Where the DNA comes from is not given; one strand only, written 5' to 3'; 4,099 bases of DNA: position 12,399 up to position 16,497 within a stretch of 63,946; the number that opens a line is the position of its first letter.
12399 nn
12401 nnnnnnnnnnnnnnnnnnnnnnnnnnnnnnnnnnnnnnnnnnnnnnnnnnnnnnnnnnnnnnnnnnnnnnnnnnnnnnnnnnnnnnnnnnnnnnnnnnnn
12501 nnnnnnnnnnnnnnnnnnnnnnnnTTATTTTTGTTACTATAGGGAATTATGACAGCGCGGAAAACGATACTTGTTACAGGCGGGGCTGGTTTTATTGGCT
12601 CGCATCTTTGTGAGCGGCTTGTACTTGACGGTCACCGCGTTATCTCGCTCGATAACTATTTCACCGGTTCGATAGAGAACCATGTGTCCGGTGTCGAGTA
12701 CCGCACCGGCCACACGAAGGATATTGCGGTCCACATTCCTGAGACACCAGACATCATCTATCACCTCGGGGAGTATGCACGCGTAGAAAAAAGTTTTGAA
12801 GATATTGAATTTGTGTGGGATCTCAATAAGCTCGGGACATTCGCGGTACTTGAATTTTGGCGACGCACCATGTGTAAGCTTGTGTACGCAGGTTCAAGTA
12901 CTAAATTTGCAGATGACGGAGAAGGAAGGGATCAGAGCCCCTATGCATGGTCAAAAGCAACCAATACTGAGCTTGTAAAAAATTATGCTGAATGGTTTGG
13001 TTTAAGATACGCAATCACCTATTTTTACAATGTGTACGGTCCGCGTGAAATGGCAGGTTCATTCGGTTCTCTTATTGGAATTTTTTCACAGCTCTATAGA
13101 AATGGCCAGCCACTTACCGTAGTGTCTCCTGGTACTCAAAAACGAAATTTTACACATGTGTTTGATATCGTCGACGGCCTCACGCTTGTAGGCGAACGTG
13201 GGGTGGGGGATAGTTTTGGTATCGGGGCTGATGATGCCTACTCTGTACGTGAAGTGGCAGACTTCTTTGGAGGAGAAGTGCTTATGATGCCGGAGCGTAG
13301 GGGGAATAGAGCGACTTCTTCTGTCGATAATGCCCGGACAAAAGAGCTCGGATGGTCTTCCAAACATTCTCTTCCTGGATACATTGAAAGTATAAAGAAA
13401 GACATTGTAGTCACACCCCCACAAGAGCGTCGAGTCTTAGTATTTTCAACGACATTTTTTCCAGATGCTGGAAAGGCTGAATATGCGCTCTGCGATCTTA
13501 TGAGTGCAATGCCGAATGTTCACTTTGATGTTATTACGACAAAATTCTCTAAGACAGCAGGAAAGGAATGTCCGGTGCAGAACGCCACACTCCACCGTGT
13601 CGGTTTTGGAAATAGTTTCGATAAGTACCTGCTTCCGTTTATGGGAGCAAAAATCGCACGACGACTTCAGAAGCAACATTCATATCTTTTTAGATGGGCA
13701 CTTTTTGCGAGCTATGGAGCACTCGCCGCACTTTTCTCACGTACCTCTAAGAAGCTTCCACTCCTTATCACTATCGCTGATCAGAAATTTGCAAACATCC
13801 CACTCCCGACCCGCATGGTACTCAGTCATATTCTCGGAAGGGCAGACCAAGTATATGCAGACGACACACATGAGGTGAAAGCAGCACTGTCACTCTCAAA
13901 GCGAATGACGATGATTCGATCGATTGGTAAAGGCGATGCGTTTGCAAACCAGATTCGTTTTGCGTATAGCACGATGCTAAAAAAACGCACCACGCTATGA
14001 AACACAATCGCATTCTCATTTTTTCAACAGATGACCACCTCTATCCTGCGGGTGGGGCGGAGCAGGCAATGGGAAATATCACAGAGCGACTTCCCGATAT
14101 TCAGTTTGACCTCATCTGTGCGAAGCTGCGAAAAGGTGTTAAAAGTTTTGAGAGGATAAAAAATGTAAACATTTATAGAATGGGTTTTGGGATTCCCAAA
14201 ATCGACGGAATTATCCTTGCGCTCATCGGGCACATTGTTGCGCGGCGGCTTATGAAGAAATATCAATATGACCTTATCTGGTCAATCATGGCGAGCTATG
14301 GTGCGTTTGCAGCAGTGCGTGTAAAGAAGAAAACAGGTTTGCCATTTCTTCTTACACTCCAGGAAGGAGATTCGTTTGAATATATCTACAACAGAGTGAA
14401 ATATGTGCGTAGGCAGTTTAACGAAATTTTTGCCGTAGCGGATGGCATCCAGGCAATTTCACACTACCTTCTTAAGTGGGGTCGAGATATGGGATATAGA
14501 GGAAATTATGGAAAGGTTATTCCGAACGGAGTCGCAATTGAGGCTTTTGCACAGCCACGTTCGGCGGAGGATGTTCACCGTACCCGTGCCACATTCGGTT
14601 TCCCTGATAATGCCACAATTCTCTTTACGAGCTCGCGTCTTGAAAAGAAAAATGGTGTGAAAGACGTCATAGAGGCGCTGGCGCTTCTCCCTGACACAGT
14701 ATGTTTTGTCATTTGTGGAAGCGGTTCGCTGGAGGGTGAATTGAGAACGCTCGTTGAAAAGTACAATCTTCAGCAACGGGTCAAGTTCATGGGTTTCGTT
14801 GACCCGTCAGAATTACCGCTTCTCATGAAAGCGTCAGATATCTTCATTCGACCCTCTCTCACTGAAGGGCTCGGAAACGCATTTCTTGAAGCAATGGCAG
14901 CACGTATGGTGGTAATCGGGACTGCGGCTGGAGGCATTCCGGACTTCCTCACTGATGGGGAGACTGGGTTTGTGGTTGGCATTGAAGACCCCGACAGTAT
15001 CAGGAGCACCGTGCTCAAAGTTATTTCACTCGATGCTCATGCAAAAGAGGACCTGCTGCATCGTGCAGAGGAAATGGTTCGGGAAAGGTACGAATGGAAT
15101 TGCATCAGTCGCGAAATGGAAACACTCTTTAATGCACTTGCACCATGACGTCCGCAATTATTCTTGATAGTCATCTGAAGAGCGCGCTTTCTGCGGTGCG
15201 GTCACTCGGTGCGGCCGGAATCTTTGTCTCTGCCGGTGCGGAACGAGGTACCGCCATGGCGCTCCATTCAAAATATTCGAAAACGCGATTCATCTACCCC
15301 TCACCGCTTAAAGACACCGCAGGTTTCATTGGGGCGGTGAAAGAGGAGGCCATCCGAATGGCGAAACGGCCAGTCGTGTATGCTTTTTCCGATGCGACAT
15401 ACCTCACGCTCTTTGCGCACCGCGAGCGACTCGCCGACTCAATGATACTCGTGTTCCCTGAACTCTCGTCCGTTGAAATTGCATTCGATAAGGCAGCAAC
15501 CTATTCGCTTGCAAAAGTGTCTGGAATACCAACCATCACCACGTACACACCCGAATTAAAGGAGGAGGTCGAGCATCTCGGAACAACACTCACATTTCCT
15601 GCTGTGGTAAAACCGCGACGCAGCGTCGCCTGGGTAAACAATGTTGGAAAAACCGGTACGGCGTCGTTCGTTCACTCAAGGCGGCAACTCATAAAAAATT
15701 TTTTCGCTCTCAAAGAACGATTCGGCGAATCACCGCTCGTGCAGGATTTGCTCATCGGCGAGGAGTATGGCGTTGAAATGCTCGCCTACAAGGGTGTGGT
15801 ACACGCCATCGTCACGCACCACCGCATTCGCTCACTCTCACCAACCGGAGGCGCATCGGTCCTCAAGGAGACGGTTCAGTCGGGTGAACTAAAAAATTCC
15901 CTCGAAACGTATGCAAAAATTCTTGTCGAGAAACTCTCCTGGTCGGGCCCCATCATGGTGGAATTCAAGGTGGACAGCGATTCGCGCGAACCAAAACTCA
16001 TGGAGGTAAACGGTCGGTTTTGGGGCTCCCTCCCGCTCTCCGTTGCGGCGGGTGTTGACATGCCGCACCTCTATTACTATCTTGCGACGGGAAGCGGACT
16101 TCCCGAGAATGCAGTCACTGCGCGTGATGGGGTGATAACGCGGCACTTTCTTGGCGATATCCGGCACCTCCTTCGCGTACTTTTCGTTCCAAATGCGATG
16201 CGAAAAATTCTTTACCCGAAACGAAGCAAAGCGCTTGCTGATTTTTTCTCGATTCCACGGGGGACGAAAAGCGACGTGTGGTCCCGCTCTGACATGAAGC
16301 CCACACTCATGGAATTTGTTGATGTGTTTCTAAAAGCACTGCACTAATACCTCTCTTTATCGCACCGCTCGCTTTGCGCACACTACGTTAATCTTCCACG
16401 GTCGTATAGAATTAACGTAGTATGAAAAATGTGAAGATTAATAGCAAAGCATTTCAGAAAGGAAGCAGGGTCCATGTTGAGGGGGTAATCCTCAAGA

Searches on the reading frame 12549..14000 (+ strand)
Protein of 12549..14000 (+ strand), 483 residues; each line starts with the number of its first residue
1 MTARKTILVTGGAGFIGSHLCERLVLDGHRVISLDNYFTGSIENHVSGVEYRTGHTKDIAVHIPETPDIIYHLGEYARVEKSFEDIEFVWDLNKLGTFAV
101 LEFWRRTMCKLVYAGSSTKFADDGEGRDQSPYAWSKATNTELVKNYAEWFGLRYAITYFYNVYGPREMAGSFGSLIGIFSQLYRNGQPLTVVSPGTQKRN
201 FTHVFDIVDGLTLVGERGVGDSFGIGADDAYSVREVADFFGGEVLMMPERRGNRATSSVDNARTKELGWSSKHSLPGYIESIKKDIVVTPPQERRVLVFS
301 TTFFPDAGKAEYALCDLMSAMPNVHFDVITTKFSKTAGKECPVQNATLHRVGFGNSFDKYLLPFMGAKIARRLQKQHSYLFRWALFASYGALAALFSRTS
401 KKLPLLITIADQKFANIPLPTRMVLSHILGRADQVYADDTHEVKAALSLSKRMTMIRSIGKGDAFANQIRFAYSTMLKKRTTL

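Call 7: search_protein_families(library=pfam, proteins=[window:12549-14000:+], max_evalue=0.01)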
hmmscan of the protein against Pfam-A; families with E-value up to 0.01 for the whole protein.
window:12549-14000:+ (483 aa): 6 families
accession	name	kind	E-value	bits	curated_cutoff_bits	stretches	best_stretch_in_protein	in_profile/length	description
PF01370.27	Epimerase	-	4.3e-39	134.8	20.9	1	7-225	1-239/240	NAD dependent epimerase/dehydratase family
PF16363.11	GDP_Man_Dehyd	-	2e-30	106.9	27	1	8-250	1-272/332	GDP-mannose 4,6 dehydratase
PF02719.21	Polysacc_synt_2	-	5e-05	23.1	20.2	1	7-194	1-197/293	Polysaccharide biosynthesis protein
PF04321.23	RmlD_sub_bind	-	8.1e-05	22.3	27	1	6-138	2-119/287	RmlD substrate binding domain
PF01073.25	3Beta_HSD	-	0.0003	20.4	22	1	8-114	1-114/280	3-beta hydroxysteroid dehydrogenase/isomerase family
PF07993.18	NAD_binding_4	-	0.0049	16.5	20.1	0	9-27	1-19/258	Male sterility protein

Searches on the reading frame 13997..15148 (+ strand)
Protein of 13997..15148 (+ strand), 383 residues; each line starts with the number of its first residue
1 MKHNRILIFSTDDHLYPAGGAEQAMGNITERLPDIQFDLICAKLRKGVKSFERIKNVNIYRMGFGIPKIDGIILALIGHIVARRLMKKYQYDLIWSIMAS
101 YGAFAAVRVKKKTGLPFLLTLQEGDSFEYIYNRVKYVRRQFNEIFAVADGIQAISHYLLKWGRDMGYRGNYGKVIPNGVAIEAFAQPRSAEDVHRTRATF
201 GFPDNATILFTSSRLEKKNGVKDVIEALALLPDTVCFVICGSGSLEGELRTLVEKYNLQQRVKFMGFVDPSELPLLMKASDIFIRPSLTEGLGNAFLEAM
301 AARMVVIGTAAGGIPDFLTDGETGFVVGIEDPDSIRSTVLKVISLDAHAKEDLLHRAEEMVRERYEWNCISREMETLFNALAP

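Call 7: search_protein_families(library=pfam, proteins=[window:13997-15148:+], max_evalue=0.01)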
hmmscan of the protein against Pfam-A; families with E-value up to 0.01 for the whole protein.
window:13997-15148:+ (383 aa): 6 families
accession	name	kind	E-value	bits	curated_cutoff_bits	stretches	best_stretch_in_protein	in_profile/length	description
PF00534.26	Glycos_transf_1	-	1.9e-35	122.4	26.4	1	196-348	5-160/172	Glycosyl transferases group 1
PF13692.12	Glyco_trans_1_4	-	4.7e-29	101.9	27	1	208-343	4-140/142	Glycosyl transferases group 1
PF13439.12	Glyco_transf_4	-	6.6e-10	39.7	28.5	1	19-182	2-169/170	Glycosyltransferase Family 4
PF13524.12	Glyco_trans_1_2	-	1.6e-05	25.3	25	1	225-372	6-140/144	Glycosyl transferase-like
PF20706.3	GT4-conflict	-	0.00029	20.4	26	1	235-362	233-356/385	Family 4 Glycosyltransferase in conflict systems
PF13579.12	Glyco_trans_4_4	-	0.0016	19.2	29.7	1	82-178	63-158/158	Glycosyl transferase 4-like domain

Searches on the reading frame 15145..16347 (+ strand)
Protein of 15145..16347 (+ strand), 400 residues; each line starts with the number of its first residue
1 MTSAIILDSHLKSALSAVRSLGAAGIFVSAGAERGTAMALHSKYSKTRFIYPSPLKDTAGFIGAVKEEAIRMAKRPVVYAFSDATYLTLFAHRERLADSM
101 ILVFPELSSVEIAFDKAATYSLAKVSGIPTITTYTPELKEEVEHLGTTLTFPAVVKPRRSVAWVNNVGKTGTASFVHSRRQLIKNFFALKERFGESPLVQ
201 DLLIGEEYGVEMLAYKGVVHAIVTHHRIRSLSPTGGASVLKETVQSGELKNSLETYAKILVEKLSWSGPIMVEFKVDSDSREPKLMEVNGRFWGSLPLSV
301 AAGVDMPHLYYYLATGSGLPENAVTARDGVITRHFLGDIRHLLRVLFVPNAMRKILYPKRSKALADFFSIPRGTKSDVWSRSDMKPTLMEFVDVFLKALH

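Call 7: search_protein_families(library=pfam, proteins=[window:15145-16347:+], max_evalue=0.01)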
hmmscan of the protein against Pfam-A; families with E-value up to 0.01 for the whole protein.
window:15145-16347:+ (400 aa): 3 families
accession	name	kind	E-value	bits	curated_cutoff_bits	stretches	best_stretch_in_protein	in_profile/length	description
PF15632.11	ATPgrasp_Ter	-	7.7e-14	52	29.1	1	198-328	6-121/131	ATP-grasp in the biosynthetic pathway with Ter operon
PF02786.22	CPSase_L_D2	-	0.0034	17.4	19.8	0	250-321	138-210/211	Carbamoyl-phosphate synthase L chain, ATP binding domain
PF02655.19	ATP-grasp_3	-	0.0042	17.6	23.2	1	189-295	55-160/160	ATP-grasp domain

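Call 81: find_homologous_proteins(query=window:15145-16344:+, max_evalue=1e-30)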
Query window:15145-16344:+ (400 aa): 1781 proteins with E <= 1e-30 among 8000 candidates; the best 120 are listed.
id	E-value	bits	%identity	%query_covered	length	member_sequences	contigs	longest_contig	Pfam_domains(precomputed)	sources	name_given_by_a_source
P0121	5.6e-260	880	100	100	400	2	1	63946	PF15632.12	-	-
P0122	1.8e-175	602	69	99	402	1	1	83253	PF15632.12,PF02786.23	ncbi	-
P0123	2.7e-175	601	69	99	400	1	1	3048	PF15632.12,PF02786.23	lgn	-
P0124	2.0e-173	595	69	98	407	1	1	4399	PF15632.12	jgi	-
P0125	6.4e-169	580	66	99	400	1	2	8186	PF15632.12,PF02786.23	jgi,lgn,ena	jgi:predicted ATP-grasp superfamily ATP-dependent carboligase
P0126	8.4e-169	580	66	100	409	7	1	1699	PF15632.12,PF02786.23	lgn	-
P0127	6.4e-168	577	67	100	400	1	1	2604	PF15632.12,PF02786.23,PF02655.20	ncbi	-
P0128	8.4e-168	576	65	99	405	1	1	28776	PF15632.12,PF02786.23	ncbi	-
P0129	6.9e-167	573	67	98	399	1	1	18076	PF15632.12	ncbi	-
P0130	3.9e-166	571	65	99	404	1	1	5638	PF15632.12,PF02786.23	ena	-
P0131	1.2e-165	569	66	99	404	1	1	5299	PF15632.12,PF02786.23,PF02655.20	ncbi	-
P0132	2.5e-165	568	65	99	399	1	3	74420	PF15632.12,PF02786.23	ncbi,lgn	-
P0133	2.7e-165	568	65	99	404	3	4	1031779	PF15632.12,PF02786.23,PF02655.20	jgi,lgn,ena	-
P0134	7.0e-165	567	65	99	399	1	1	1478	PF15632.12,PF02786.23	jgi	jgi:predicted ATP-grasp superfamily ATP-dependent carboligase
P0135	2.8e-163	561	65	100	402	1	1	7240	PF15632.12,PF02786.23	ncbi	-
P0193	9.0e-148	510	59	99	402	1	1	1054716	PF15632.12,PF02786.23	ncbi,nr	ncbi:ATP-grasp domain-containing protein [Candidatus Kaiserbacteria bacterium]|nr:MAG: ATP-grasp dom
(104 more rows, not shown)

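Call 82: find_encoding_contigs(protein=P0133, flank=10000, max_places=1)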
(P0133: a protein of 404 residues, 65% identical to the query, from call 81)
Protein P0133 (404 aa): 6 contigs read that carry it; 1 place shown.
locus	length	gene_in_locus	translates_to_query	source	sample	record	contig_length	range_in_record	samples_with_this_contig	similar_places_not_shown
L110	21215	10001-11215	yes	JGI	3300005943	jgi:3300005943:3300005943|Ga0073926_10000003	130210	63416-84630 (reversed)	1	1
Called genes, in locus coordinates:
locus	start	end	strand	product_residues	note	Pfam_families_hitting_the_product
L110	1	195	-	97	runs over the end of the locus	-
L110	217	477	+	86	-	-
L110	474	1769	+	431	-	PF13200:DUF4015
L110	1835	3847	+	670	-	-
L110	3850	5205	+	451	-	PF00932:LTD, PF18911:PKD_4 (weak)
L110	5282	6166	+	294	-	PF04321:RmlD_sub_bind (weak), PF01073:3Beta_HSD (weak), PF01370:Epimerase, PF16363:GDP_Man_Dehyd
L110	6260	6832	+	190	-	PF20803:PaaX_M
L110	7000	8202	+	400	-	PF20706:GT4-conflict, PF00534:Glycos_transf_1, PF13692:Glyco_trans_1_4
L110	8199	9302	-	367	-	-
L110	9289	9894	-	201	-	-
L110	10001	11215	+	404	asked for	PF02655:ATP-grasp_3 (weak), PF02786:CPSase_L_D2 (faint), PF15632:ATPgrasp_Ter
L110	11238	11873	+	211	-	-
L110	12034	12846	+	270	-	PF02811:PHP (weak)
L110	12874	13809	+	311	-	-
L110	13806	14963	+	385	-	PF02655:ATP-grasp_3 (weak), PF15632:ATPgrasp_Ter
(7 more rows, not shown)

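Call 83: find_encoding_contigs(protein=P0193, flank=10000, max_places=1)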
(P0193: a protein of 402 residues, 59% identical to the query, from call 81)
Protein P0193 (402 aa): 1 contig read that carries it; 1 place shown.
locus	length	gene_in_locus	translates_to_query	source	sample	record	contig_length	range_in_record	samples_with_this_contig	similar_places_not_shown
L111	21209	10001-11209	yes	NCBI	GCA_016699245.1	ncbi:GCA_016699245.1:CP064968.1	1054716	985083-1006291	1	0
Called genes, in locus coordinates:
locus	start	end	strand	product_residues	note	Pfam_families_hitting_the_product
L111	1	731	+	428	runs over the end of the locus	PF01225:Mur_ligase, PF08245:Mur_ligase_M, PF02875:Mur_ligase_C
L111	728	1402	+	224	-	PF00590:TP_methylase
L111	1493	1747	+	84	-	-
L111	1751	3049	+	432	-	PF13200:DUF4015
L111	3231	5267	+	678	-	PF02534:T4SS-DNA_transf (weak), PF10412:TrwB_AAD_bind (weak), PF12696:TraG-D_C (faint)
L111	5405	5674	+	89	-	-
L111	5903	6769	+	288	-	PF01073:3Beta_HSD (weak), PF01370:Epimerase, PF02719:Polysacc_synt_2 (faint), PF16363:GDP_Man_Dehyd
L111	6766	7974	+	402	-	PF20706:GT4-conflict, PF00534:Glycos_transf_1, PF13692:Glyco_trans_1_4, PF13524:Glyco_trans_1_2 (weak)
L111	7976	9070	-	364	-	-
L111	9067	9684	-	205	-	-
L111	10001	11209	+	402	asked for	PF02786:CPSase_L_D2 (faint), PF15632:ATPgrasp_Ter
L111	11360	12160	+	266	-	-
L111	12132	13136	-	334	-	-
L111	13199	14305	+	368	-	PF13439:Glyco_transf_4 (faint), PF13579:Glyco_trans_4_4, PF00534:Glycos_transf_1, PF13692:Glyco_trans_1_4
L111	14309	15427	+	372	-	PF13579:Glyco_trans_4_4, PF13439:Glyco_transf_4 (weak), PF20706:GT4-conflict, PF00534:Glycos_transf_1, PF13692:Glyco_trans_1_4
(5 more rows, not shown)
